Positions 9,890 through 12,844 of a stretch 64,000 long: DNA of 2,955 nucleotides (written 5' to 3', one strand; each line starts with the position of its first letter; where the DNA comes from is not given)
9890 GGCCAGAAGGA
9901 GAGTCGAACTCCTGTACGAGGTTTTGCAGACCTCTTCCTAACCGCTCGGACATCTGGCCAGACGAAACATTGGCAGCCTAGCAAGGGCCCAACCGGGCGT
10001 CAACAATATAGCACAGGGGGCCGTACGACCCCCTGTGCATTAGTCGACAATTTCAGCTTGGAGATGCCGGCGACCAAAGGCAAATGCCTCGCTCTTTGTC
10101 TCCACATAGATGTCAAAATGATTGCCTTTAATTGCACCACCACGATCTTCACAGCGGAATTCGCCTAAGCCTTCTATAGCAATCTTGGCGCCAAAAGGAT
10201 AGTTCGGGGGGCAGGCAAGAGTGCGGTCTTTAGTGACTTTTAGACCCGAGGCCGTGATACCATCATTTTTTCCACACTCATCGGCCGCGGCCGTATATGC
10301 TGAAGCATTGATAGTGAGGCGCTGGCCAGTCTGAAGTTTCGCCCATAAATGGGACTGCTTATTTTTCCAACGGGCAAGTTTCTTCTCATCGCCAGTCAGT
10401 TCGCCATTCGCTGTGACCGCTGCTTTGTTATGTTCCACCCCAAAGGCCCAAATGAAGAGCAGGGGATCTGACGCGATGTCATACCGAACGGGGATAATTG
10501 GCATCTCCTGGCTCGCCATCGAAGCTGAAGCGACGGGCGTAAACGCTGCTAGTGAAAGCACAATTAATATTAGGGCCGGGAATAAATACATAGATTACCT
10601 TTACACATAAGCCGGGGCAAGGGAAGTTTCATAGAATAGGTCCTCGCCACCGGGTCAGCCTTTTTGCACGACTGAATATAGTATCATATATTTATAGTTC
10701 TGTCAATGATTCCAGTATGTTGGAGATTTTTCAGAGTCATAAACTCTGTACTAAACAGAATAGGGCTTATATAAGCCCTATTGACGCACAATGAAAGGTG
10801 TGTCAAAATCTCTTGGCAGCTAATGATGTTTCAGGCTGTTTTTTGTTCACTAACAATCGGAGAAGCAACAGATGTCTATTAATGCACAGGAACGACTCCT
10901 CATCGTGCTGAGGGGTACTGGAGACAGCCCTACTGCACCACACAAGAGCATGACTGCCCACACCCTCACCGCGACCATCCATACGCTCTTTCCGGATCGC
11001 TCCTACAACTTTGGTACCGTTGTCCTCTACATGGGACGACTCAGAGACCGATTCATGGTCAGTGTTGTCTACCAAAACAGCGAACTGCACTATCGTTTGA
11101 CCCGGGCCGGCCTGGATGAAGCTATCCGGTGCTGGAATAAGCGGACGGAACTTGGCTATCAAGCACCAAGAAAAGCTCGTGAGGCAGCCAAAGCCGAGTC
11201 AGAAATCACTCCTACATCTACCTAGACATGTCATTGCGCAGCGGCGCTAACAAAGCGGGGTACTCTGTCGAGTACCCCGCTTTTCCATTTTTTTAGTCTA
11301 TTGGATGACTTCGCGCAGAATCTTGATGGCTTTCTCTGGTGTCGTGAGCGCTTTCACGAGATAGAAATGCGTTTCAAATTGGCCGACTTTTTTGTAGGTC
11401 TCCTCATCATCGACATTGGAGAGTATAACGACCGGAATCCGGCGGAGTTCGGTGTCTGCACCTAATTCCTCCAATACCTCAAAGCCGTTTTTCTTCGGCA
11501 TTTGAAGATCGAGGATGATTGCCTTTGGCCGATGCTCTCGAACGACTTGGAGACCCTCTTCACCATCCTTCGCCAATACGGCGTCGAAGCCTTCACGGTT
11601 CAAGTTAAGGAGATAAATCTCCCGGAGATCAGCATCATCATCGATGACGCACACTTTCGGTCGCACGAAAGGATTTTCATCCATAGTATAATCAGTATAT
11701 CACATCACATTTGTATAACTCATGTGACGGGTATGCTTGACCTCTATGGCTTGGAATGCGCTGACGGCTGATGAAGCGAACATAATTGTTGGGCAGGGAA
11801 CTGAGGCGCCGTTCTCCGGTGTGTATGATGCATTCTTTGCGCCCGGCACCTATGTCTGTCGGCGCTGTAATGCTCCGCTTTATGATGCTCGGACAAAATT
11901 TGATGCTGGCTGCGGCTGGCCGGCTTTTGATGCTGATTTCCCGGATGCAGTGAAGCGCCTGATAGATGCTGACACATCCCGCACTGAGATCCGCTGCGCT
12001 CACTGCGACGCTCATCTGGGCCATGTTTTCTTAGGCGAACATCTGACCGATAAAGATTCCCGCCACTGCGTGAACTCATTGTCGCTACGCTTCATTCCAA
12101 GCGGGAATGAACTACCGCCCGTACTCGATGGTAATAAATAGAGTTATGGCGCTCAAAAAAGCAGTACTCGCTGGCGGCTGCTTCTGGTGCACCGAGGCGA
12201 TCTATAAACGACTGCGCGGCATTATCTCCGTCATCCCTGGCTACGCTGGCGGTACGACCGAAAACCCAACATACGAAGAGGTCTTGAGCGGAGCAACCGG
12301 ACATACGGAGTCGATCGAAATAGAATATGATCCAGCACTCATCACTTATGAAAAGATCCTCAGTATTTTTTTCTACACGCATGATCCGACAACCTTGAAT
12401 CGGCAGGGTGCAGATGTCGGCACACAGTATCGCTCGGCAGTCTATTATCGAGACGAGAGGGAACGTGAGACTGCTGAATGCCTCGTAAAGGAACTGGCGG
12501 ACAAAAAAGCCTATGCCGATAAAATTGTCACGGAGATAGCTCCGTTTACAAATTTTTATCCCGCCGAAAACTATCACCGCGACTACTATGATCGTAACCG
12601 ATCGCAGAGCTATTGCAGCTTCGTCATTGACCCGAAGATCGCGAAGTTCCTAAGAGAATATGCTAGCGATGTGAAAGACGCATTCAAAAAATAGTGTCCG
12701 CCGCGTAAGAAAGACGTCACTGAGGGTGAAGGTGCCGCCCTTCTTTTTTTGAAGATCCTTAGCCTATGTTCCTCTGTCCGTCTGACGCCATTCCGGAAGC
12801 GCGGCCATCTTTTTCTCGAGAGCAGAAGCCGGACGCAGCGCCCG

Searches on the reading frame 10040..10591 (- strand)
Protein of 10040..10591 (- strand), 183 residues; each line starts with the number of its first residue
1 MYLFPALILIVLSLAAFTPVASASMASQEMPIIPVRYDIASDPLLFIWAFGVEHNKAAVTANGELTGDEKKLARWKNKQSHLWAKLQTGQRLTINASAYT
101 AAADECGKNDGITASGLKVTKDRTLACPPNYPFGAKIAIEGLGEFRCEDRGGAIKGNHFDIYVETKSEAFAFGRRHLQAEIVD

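Call 8: search_protein_families(library=pfam, proteins=[window:10040-10591:-], max_evalue=0.01)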
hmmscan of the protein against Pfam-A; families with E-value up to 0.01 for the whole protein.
window:10040-10591:- (183 aa): 1 family
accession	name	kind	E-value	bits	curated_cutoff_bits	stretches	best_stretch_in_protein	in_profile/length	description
PF06725.17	3D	-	8.3e-10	39.2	23.8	1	124-181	2-70/72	3D domain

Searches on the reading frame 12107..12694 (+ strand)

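Call 8: search_protein_families(library=pfam, proteins=[window:12107-12694:+], max_evalue=0.01)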
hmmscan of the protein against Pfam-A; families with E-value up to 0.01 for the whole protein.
window:12107-12694:+ (195 aa): 1 family
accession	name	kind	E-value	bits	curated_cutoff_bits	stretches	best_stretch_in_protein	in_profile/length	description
PF01625.27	PMSR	-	6.1e-65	218.6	23.7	1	18-170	1-152/153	Peptide methionine sulfoxide reductase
